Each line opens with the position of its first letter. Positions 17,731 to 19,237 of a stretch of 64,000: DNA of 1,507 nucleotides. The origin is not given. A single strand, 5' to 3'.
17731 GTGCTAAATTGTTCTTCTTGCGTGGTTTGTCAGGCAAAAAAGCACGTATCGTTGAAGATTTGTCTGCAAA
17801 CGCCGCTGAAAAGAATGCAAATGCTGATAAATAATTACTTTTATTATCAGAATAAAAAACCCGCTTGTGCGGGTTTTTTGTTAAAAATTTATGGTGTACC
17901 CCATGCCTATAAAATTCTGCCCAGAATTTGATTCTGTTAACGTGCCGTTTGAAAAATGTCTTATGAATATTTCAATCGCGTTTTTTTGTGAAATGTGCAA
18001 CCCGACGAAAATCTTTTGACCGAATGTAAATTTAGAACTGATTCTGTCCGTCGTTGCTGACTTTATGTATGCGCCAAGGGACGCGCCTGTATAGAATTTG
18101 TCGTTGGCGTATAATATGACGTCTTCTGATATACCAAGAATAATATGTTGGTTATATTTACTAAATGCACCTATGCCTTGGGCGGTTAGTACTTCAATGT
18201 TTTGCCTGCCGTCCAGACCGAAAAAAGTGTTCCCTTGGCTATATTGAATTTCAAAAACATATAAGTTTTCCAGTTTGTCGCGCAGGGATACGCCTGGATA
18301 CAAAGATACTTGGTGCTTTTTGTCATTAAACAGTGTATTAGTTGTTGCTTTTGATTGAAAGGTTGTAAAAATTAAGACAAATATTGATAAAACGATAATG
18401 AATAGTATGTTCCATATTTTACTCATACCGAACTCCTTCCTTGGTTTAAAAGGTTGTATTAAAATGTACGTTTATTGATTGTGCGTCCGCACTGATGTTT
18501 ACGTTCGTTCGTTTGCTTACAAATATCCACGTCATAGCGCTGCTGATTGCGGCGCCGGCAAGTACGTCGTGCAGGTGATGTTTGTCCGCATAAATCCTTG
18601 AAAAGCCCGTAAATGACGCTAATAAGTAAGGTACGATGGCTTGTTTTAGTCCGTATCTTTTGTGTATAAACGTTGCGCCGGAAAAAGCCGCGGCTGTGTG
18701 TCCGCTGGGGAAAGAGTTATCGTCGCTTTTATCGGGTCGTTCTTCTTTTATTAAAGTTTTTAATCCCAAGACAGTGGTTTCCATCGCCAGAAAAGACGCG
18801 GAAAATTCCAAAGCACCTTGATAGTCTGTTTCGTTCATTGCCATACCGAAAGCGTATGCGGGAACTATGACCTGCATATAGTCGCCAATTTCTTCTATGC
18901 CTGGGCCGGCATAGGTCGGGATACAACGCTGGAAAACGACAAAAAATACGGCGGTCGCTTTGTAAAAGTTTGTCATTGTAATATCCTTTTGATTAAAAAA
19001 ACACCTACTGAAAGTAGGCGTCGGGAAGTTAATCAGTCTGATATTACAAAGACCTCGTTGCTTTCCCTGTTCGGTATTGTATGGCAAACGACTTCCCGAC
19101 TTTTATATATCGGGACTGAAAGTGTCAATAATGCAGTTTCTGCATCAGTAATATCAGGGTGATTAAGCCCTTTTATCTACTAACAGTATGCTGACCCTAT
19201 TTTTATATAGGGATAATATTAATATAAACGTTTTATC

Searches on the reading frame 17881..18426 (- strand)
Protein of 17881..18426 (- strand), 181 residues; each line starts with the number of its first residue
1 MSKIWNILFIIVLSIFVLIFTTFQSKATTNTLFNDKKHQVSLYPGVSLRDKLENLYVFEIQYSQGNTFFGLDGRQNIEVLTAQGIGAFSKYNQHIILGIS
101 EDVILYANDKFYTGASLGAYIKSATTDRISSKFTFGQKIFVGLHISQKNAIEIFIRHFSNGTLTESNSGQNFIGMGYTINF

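Call 83: search_protein_families(library=pfam, proteins=[window:17881-18426:-], max_evalue=0.0001)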
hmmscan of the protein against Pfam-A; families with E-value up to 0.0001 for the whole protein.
window:17881-18426:- (181 aa): 1 family
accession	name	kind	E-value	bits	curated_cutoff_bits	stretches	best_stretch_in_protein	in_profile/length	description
PF09411.16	PagL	-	3.3e-11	43.9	23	1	92-179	42-135/136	Lipid A 3-O-deacylase (PagL)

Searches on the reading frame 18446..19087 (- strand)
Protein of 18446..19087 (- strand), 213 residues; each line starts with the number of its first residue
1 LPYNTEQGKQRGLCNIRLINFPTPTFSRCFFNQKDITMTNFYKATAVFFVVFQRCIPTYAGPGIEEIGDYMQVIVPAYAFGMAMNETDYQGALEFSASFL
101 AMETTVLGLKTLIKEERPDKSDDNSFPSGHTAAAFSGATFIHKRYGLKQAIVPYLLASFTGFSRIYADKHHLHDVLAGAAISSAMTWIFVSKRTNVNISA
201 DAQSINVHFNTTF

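Call 83: search_protein_families(library=pfam, proteins=[window:18446-19087:-], max_evalue=0.0001)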
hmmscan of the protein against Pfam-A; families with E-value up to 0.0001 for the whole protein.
window:18446-19087:- (213 aa): 1 family
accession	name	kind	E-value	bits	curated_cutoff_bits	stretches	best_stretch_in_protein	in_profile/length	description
PF01569.27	PAP2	-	1.8e-16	60.5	27.2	1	117-193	47-125/130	PAP2 superfamily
